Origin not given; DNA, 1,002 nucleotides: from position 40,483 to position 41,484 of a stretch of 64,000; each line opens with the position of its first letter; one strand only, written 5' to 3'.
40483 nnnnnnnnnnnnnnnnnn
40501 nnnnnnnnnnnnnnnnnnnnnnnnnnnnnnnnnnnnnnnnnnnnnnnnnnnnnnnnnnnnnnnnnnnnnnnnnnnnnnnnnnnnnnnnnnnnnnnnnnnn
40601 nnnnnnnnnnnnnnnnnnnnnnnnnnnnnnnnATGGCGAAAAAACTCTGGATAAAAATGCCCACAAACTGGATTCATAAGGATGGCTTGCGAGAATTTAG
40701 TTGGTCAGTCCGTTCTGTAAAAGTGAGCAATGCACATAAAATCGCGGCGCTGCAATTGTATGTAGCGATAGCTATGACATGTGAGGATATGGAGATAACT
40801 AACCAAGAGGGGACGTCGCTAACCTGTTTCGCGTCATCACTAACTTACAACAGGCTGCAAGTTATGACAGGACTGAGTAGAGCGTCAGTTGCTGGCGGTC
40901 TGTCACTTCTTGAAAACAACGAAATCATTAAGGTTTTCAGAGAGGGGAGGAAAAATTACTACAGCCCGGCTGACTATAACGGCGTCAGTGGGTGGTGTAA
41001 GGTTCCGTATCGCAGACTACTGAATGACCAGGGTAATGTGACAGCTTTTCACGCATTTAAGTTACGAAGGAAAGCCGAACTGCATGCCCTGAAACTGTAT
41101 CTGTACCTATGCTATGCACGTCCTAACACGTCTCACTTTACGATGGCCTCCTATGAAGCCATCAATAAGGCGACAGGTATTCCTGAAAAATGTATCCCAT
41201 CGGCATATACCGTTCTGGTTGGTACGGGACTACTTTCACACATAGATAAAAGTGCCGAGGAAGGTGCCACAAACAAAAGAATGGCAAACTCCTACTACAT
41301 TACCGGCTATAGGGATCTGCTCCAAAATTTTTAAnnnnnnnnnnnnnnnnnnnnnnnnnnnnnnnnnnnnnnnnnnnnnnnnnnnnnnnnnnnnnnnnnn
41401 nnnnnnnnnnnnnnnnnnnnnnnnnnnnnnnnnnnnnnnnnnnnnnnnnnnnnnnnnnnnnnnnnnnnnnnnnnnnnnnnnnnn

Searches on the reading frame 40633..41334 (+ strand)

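Call 3: search_protein_families(library=pfam, proteins=[window:40633-41334:+], max_evalue=1)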
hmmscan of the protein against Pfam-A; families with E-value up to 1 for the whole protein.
window:40633-41334:+ (233 aa): 1 family
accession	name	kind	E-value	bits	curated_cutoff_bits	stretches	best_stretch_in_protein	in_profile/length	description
PF24034.1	DUF7343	-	0.0057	16.9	27.6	1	78-109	27-58/62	Domain of unknown function (DUF7343)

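Call 4: search_protein_families(library=padloc, proteins=[window:40633-41334:+], max_evalue=1)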
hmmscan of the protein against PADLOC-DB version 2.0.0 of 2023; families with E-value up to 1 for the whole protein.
window:40633-41334:+ (233 aa): 1 family
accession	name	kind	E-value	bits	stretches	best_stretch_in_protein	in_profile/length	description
PDLC01720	Csa3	-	0.00022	19.8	1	67-143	54-94/118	Csa3_1_CAS-I-II-III-IV-V-VI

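Call 5: search_protein_families(library=ncbifam, proteins=[window:40633-41334:+], max_evalue=1)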
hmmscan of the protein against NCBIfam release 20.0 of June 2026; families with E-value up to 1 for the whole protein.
window:40633-41334:+ (233 aa): 3 families
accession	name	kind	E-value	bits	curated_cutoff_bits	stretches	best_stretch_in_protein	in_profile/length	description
NF033788.1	HTH_metalloreg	subfamily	0.00084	19.1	55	1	69-113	25-69/77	metalloregulator ArsR/SmtB family transcription factor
NF005250.0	PRK06761.1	equivalog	0.042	12.8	270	1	92-137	27-70/282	hypothetical protein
TIGR00674.1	dapA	equivalog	0.1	11.5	206.15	1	42-95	35-88/286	4-hydroxy-tetrahydrodipicolinate synthase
